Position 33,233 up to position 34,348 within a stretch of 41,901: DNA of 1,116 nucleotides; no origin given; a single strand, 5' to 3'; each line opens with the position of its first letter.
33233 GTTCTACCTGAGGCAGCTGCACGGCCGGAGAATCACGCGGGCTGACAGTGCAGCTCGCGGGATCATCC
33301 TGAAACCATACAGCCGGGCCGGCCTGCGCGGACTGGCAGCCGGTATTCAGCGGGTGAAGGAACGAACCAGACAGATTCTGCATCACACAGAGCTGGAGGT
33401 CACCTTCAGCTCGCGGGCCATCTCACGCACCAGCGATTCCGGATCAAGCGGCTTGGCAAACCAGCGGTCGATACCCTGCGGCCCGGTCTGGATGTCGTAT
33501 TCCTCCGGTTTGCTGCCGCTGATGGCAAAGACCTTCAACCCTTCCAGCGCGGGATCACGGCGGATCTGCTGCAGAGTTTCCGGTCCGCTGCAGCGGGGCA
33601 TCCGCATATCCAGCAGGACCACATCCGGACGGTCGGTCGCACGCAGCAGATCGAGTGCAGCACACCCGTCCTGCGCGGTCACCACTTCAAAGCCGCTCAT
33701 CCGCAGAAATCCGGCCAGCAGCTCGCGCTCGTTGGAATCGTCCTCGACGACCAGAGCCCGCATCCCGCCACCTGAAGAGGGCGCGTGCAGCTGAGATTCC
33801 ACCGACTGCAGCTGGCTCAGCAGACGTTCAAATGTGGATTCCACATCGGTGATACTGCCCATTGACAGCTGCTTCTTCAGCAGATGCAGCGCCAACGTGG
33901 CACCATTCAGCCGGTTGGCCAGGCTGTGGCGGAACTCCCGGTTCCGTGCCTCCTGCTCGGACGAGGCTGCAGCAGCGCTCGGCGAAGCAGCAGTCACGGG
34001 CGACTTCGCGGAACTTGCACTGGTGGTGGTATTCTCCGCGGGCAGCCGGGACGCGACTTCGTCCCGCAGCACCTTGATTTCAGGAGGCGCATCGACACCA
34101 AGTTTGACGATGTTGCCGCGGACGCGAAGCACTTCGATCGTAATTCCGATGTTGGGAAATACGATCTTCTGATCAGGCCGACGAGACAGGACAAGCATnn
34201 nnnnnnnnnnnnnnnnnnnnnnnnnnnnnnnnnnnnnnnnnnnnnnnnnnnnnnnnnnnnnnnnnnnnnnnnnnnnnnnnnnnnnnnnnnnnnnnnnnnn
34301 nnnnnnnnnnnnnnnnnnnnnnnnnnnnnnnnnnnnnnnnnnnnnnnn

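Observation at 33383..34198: CsrA RNA-binding domain fused to an H-box helix and a canonical receiver domain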

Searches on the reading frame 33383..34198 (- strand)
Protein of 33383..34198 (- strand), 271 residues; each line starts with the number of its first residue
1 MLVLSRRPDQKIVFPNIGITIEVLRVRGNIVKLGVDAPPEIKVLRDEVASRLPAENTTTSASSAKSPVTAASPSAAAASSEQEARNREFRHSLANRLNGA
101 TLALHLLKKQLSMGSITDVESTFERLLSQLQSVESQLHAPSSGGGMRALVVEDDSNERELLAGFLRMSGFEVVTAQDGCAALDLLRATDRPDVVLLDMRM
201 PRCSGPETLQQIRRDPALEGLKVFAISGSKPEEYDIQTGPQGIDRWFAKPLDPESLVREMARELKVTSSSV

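Call 3: search_protein_families(library=pfam, proteins=[window:33383-34198:-], max_evalue=1)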
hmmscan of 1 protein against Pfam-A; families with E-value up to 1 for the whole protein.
window:33383-34198:- (271 aa): 4 families
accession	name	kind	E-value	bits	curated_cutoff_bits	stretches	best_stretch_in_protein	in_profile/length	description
PF00072.30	Response_reg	-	8.4e-21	74.7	30.2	1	149-258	2-108/111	Response regulator receiver domain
PF02599.21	CsrA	-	9.5e-16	57.9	27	1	1-51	1-50/53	Global regulator protein family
PF19779.4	DUF6264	-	0.075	13.6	31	1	37-144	8-120/183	Family of unknown function (DUF6264)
PF17279.8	DUF5344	-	0.14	13.1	27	0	117-146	9-38/87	Family of unknown function (DUF5344)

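Call 4: search_protein_families(library=ncbifam, proteins=[window:33383-34198:-], max_evalue=1)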
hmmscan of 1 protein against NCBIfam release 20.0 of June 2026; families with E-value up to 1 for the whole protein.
window:33383-34198:- (271 aa): 93 families (the best 25 are shown)
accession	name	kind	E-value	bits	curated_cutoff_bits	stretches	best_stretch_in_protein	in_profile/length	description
NF045717.1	DVU0259_DivK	exception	6.1e-16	58.6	160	1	148-261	5-113/117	DVU0259 family response regulator domain-containing protein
NF041866.1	EpsW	equivalog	2.5e-15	56.3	200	1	148-267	8-128/131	exopolysaccharide biosynthesis response regulator EpsW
TIGR02154.1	PhoB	equivalog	4.5e-15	55.6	296.2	1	147-260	4-116/226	phosphate regulon transcriptional regulator PhoB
NF011874.0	PRK15347.1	equivalog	3e-14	52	852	1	137-259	682-805/921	two component system sensor kinase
NF002469.0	PRK01712.1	equivalog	1.5e-13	50.6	73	1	1-62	1-61/65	carbon storage regulator CsrA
NF008469.0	PRK11361.1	equivalog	2.5e-13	49.6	714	1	147-215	6-73/461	acetoacetate metabolism transcriptional regulator AtoC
TIGR00202.1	csrA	equivalog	3e-13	49.7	70.1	1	1-63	1-62/69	carbon storage regulator CsrA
NF045944.1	ResRegRpaBCyano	equivalog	4.2e-13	49.2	330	1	149-258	1-106/229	response regulator transcription factor RpaB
NF046026.1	HisKinCckACaul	equivalog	4.8e-13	48.1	1000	1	142-264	555-676/678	cell cycle histidine kinase CckA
NF040689.1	MtrAB_MtrA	equivalog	1.4e-12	47.5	300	1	149-264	2-113/219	MtrAB system response regulator MtrA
NF007135.0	PRK09581.1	equivalog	1.1e-11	44.2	474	1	147-257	4-113/457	PleD family two-component system response regulator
NF008199.0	PRK10955.1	equivalog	1.3e-11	44.8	341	1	148-259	4-110/232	envelope stress response regulator transcription factor CpxR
NF041733.1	resp_reg_CseB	equivalog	2.4e-11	43.5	350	1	148-260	3-111/228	two-component system response regulator CseB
NF007969.0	PRK10693.1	equivalog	2.7e-11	43.1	329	1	146-216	8-77/337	two-component system response regulator RssB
TIGR02956.1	TMAO_torS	equivalog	3e-11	42.2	676.5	1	110-268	663-824/967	TMAO reductase system sensor histidine kinase/response regulator TorS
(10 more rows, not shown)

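Call 6: find_homologous_proteins(query=window:33383-34198:-)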
Query window:33383-34198:- (271 aa): 2101 proteins with E <= 0.001 among 6623 candidates; the best 120 are listed.
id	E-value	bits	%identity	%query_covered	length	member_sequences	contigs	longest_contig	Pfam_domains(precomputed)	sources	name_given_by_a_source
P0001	5.6e-168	574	100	100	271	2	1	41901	PF00072.31,PF02599.22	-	-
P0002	2.6e-76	274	53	97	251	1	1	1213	PF00072.31,PF02599.22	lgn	-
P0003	1.2e-75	272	53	97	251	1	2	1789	PF00072.31,PF02599.22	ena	-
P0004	7.2e-75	270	50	98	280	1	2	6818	PF00072.31,PF02599.22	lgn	-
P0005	2.0e-74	268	48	97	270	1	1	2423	PF00072.31,PF02599.22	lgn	-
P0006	5.2e-74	267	53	96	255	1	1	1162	PF00072.31,PF02599.22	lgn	-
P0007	2.4e-73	265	50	97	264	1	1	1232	PF00072.31,PF02599.22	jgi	jgi:carbon storage regulator CsrA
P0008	2.5e-73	265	52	97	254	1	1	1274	PF00072.31,PF02599.22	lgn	-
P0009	3.7e-73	264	52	99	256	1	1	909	PF00072.31,PF02599.22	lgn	-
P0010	5.1e-73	264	51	97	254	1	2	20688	PF00072.31,PF02599.22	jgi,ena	-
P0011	6.6e-73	263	50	97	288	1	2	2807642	PF00072.31,PF02599.22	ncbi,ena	-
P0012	7.3e-72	260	49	97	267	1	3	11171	PF00072.31,PF02599.22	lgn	-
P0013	7.8e-72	260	50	97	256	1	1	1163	PF00072.31,PF02599.22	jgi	jgi:carbon storage regulator CsrA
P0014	1.1e-71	259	48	97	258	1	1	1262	PF00072.31,PF02599.22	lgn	-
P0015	1.3e-71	259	50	98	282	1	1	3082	PF00072.31,PF02599.22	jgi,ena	-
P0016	1.4e-71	259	45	100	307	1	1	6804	PF00072.31,PF02599.22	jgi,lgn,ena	-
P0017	1.9e-71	258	42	100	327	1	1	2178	PF00072.31,PF02599.22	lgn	-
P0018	2.7e-71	258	49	97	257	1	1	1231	PF00072.31,PF02599.22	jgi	jgi:carbon storage regulator CsrA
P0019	2.8e-71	258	50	97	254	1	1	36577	PF00072.31,PF02599.22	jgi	jgi:carbon storage regulator CsrA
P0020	3.6e-71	257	49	97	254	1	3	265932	PF00072.31,PF02599.22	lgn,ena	-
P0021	4.0e-71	257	49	99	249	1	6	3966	PF00072.31,PF02599.22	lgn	-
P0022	4.1e-71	257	51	99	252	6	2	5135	PF00072.31,PF02599.22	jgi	jgi:carbon storage regulator CsrA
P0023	5.1e-71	257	49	98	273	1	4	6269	PF00072.31,PF02599.22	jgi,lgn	jgi:carbon storage regulator CsrA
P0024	9.3e-71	256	51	97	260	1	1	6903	PF00072.31,PF02599.22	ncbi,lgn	-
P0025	1.1e-70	256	46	100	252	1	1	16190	PF00072.31,PF02599.22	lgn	-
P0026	1.3e-70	256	49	97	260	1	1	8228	PF00072.31,PF02599.22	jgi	jgi:two-component system, OmpR family, response regulator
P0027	1.4e-70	256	47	99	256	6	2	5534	PF00072.31,PF02599.22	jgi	jgi:carbon storage regulator CsrA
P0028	1.5e-70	255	48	98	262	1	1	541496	PF00072.31,PF02599.22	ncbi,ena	-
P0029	1.7e-70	255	47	97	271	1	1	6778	PF00072.31,PF02599.22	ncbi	-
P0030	2.1e-70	255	49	98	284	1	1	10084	PF00072.31,PF02599.22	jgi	jgi:carbon storage regulator CsrA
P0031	2.8e-70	255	51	97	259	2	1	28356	PF00072.31,PF02599.22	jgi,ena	jgi:carbon storage regulator CsrA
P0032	3.2e-70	254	48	99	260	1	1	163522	PF00072.31,PF02599.22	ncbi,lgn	-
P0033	3.2e-70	254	50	97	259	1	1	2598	PF00072.31,PF02599.22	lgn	-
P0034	5.3e-70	254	49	98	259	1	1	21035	PF00072.31,PF02599.22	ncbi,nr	ncbi:MAG: response regulator [Pirellulales bacterium]|nr:response regulator [Pirellulales bacterium]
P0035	7.2e-70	253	46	97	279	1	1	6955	PF00072.31,PF02599.22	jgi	jgi:carbon storage regulator CsrA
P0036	1.4e-69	252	46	98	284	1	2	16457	PF00072.31,PF02599.22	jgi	jgi:carbon storage regulator CsrA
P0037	1.7e-69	252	47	99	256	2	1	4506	PF00072.31,PF02599.22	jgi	-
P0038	2.2e-69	252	50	98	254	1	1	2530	PF00072.31,PF02599.22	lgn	-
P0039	2.3e-69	252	47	99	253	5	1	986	PF00072.31,PF02599.22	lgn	-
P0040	2.4e-69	251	50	97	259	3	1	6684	PF00072.31,PF02599.22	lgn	-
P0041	2.4e-69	251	46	100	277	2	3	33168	PF00072.31,PF02599.22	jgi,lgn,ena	-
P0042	4.4e-69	251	47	97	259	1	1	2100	PF00072.31,PF02599.22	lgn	-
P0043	4.8e-69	251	46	98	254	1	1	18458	PF00072.31,PF02599.22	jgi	jgi:carbon storage regulator CsrA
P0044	5.1e-69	250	48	99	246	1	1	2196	PF00072.31,PF02599.22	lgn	-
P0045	5.2e-69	250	46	100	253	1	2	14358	PF00072.31,PF02599.22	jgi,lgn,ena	jgi:carbon storage regulator CsrA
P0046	6.0e-69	250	47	97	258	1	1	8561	PF00072.31,PF02599.22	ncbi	-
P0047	7.4e-69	250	47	98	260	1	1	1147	PF00072.31,PF02599.22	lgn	-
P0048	7.9e-69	250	48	99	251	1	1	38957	PF00072.31,PF02599.22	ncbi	-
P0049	9.5e-69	250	48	99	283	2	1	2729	PF00072.31,PF02599.22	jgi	jgi:carbon storage regulator CsrA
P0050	1.0e-68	249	47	99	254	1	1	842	PF00072.31,PF02599.22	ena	-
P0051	1.0e-68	249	48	98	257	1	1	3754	PF00072.31,PF02599.22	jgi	-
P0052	1.1e-68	249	46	99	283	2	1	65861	PF00072.31,PF02599.22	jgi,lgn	jgi:carbon storage regulator CsrA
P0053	1.1e-68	249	50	99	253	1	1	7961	PF00072.31,PF02599.22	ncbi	-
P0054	1.3e-68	249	50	99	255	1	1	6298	PF00072.31,PF02599.22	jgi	jgi:carbon storage regulator CsrA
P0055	1.7e-68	249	47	99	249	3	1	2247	PF00072.31,PF02599.22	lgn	-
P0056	1.9e-68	249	46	97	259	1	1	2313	PF00072.31,PF02599.22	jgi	jgi:carbon storage regulator CsrA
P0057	2.0e-68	248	48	99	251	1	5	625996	PF00072.31,PF02599.22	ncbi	ncbi:MAG: response regulator [Pirellulaceae bacterium]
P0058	2.1e-68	248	48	99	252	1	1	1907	PF00072.31,PF02599.22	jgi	-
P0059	2.2e-68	248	48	98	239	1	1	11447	PF00072.31,PF02599.22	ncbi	ncbi:MAG: response regulator [Gemmataceae bacterium]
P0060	2.3e-68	248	47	100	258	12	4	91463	PF00072.31,PF02599.22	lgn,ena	-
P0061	2.3e-68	248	48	97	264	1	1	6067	PF00072.31,PF02599.22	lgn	-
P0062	2.5e-68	248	49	98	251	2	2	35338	PF00072.31,PF02599.22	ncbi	ncbi:MAG: response regulator [Pirellulaceae bacterium]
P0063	2.5e-68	248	46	99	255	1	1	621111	PF00072.31,PF02599.22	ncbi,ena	-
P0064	3.1e-68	248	47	97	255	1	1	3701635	PF00072.31,PF02599.22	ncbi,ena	-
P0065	3.3e-68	248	49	97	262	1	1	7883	PF00072.31,PF02599.22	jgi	-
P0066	3.5e-68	248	49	97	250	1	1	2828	PF00072.31,PF02599.22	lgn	-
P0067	3.9e-68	248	50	100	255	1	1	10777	PF00072.31,PF02599.22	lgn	-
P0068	4.0e-68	247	49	98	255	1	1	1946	PF00072.31,PF02599.22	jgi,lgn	-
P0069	4.2e-68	247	49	96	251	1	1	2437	PF00072.31,PF02599.22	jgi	jgi:two-component system, OmpR family, response regulator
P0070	4.2e-68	247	45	98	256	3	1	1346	PF00072.31,PF02599.22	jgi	jgi:carbon storage regulator CsrA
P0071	4.3e-68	247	48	97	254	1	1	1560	PF00072.31,PF02599.22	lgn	-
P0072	4.9e-68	247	48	98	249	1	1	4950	PF00072.31,PF02599.22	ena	-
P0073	5.6e-68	247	49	97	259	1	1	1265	PF00072.31,PF02599.22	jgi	jgi:carbon storage regulator CsrA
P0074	6.0e-68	247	46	98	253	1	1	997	PF00072.31,PF02599.22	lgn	-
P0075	6.0e-68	247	48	99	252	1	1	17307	PF00072.31,PF02599.22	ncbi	ncbi:MAG: response regulator [Thermoguttaceae bacterium]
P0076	8.0e-68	246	47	97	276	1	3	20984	PF00072.31,PF02599.22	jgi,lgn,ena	-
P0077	8.0e-68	246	49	98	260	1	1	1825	PF00072.31,PF02599.22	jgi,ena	jgi:carbon storage regulator CsrA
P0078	1.0e-67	246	47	97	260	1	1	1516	PF00072.31,PF02599.22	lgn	-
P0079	1.1e-67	246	48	96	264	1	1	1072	PF00072.31,PF02599.22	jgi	jgi:carbon storage regulator CsrA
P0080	1.1e-67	246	49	97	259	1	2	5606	PF00072.31,PF02599.22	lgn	-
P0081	1.3e-67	246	48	98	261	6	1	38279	PF00072.31,PF02599.22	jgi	jgi:carbon storage regulator CsrA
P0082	1.3e-67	246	47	98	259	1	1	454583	PF00072.31,PF02599.22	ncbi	-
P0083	1.5e-67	246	48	97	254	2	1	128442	PF00072.31,PF02599.22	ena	-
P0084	1.7e-67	245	46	99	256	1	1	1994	PF00072.31,PF02599.22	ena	-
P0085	1.8e-67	245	47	100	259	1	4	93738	PF00072.31,PF02599.22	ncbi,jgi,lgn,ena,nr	ncbi:MAG: response regulator [Rhodopirellula sp.]|nr:response regulator [Rhodopirellula sp.]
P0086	1.9e-67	245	46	98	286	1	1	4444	PF00072.31,PF02599.22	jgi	jgi:carbon storage regulator CsrA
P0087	2.0e-67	245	47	97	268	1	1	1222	PF00072.31,PF02599.22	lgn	-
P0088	2.1e-67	245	48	99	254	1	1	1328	PF00072.31,PF02599.22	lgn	-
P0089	2.1e-67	245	46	99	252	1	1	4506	PF00072.31,PF02599.22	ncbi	-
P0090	2.1e-67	245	49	99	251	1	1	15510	PF00072.31,PF02599.22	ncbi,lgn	ncbi:MAG: response regulator [Planctomycetota bacterium]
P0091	2.5e-67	245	47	99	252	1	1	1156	PF00072.31,PF02599.22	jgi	jgi:carbon storage regulator CsrA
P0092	2.8e-67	245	47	97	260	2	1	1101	PF00072.31,PF02599.22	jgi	jgi:carbon storage regulator CsrA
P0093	3.0e-67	245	46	98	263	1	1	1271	PF00072.31,PF02599.22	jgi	jgi:carbon storage regulator CsrA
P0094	3.2e-67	245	49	100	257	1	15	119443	PF00072.31,PF02599.22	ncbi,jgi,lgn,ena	-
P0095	3.4e-67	244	47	97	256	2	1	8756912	PF00072.31,PF02599.22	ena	-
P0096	3.6e-67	244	49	98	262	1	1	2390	PF00072.31,PF02599.22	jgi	jgi:carbon storage regulator CsrA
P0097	3.7e-67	244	47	98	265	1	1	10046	PF00072.31,PF02599.22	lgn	-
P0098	4.7e-67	244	47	97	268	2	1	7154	PF00072.31,PF02599.22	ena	-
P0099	5.2e-67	244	47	97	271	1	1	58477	PF00072.31,PF02599.22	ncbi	-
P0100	5.6e-67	244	49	96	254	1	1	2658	PF00072.31,PF02599.22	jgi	jgi:carbon storage regulator CsrA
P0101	6.4e-67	244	46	98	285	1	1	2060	PF00072.31,PF02599.22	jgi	jgi:carbon storage regulator CsrA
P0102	6.5e-67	244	47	99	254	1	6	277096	PF00072.31,PF02599.22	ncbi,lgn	-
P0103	6.8e-67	243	44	100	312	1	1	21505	PF00072.31,PF02599.22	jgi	jgi:carbon storage regulator CsrA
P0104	6.8e-67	243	50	97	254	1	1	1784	PF00072.31,PF02599.22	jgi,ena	jgi:carbon storage regulator CsrA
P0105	8.0e-67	243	50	96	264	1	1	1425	PF00072.31,PF02599.22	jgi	jgi:carbon storage regulator CsrA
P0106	8.7e-67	243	46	97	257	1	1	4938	PF00072.31,PF02599.22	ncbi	-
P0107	9.8e-67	243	48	94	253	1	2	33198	PF00072.31,PF02599.22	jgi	jgi:carbon storage regulator CsrA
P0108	1.0e-66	243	49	96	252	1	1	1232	PF00072.31,PF02599.22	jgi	jgi:carbon storage regulator CsrA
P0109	1.1e-66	243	47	98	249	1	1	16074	PF00072.31,PF02599.22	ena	-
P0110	1.2e-66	243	47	100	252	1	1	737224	PF00072.31,PF02599.22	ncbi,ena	-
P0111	1.2e-66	243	47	100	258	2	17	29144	PF00072.31,PF02599.22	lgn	-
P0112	1.2e-66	243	47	99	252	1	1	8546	PF00072.31,PF02599.22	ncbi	-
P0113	1.3e-66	243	50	99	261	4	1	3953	PF00072.31,PF02599.22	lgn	-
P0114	1.4e-66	242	48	96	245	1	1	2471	PF00072.31,PF02599.22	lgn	-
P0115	1.9e-66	242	49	97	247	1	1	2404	PF00072.31,PF02599.22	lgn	-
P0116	2.0e-66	242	45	97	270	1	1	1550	PF00072.31,PF02599.22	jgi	jgi:carbon storage regulator CsrA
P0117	2.1e-66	242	47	98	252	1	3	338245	PF00072.31,PF02599.22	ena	-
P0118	2.1e-66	242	49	97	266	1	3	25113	PF00072.31,PF02599.22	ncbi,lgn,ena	-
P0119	2.4e-66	242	47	95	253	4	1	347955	PF00072.31,PF02599.22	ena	-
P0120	2.4e-66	242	47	97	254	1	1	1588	PF00072.31,PF02599.22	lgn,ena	-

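Call 28: find_related_loci(query=A1, collection=genome_contigs, flank=6000)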
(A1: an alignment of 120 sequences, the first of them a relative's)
Query A1 (271 aa) in genome_contigs; peptide patterns used: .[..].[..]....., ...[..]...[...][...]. (x = any residue, [..] = any of these).
312 stretches matched a pattern; 277 encode a relative of the query (tblastn E <= 1e-3); the best 80 are kept; 80 distinct loci.
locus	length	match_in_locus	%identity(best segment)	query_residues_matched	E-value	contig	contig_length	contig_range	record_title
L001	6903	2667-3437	51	1-264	5e-82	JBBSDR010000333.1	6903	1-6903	MAG: Gemmatales bacterium isolate LS1_sbin.2 LS1_sbin.2_K_1000470_L_6903_cov_8.0000, whole genome shotgun sequence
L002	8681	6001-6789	48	1-264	3e-81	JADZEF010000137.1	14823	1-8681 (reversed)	MAG: Planctomycetaceae bacterium isolate SJ810 c_000000485389, whole genome shotgun sequence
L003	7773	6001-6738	47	1-269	2e-79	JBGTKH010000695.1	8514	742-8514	MAG: Pirellulaceae bacterium isolate JTS-RE308 k141_3631798, whole genome shotgun sequence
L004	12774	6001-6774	48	1-265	3e-79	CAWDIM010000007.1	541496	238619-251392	MAG: uncultured Planctomycetota bacterium isolate MFD04716.bin.2.187 genome assembly, contig: contig_14555, whole genome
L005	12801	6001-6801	51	1-260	5e-79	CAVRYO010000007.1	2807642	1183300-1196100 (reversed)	MAG: Pirellulales bacterium isolate MFD00964.bin.2.162 genome assembly, contig: contig_4237, whole genome shotgun sequen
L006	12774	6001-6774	48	1-267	8e-78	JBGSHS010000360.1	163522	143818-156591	MAG: Pirellulaceae bacterium isolate JTS-AC110 k141_1108988, whole genome shotgun sequence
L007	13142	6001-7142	48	1-264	1e-77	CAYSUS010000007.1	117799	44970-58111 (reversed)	MAG TPA_asm: uncultured Pirellulales bacterium isolate SRP141376_co4_16 genome assembly, contig: NODE_210_length_117799_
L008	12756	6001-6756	47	1-264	9e-77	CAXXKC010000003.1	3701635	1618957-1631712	MAG: Thermoguttaceae bacterium isolate 5b24180d-8fb2-49eb-a4f7-d23e2dbf3f86 genome assembly, contig: contig_3, whole gen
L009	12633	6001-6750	49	1-265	2e-76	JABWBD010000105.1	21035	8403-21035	MAG: Pirellulales bacterium isolate MAG_21 scaffold_2586, whole genome shotgun sequence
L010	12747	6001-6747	47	1-267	2e-76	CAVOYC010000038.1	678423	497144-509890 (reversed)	MAG: uncultured Planctomycetota bacterium isolate MFD09964.bin.2.7 genome assembly, contig: contig_9476, whole genome sh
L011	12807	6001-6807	45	1-264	9e-76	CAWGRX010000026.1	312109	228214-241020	MAG: uncultured Planctomycetaceae bacterium isolate MFD05684.bin.1.155 genome assembly, contig: contig_52761, whole geno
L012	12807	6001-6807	45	1-264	2e-75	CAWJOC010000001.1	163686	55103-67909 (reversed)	MAG: uncultured Planctomycetaceae bacterium isolate MFD02840.bin.1.420 genome assembly, contig: contig_110410, whole gen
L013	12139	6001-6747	47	1-269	1e-75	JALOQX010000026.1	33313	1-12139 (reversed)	MAG: Pirellulaceae bacterium isolate Prado166 scaffold_1049, whole genome shotgun sequence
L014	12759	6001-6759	47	1-268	2e-75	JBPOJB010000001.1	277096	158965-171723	MAG: Planctomycetota bacterium isolate MAG_1086 c_000000604179, whole genome shotgun sequence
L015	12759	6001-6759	48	1-264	3e-75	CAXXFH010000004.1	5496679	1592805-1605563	MAG: Thermoguttaceae bacterium isolate 312aca04-849c-440b-8203-9b7a9de13541 genome assembly, contig: contig_4, whole gen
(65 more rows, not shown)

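Call 33: predict_structure(alignment_id=A1)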
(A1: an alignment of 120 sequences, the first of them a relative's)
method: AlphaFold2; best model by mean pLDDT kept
length: 271 residues; sequences in the alignment: 120
mean_pLDDT: 86.1   pTM: 0.58
mean pLDDT of the five models: 86.1, 85.9, 85.9, 85.6, 84.8
residues with pLDDT >= 90: 163; 70-90: 66; 50-70: 24; < 50: 18
segments of 3 or more residues with pLDDT < 50: 55-70
pLDDT, mean of each block of 10 residues (from residue 1): 70 84 88 88 73 46 46 65 87 91 95 95 95 79 79 95 92 97 94 97 97 97 97 95 97 95 90 68
secondary structure, 60 per line:
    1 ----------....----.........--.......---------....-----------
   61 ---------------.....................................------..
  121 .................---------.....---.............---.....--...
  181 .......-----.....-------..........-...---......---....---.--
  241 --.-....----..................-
elements in order: E11-14 E19-27 E30-36 H46-49 H76-112 H119-137 E147-151 H155-167 E171-175 H178-187 E193-197 H205-214 E222-227 H231-234 E245-248 H253-270
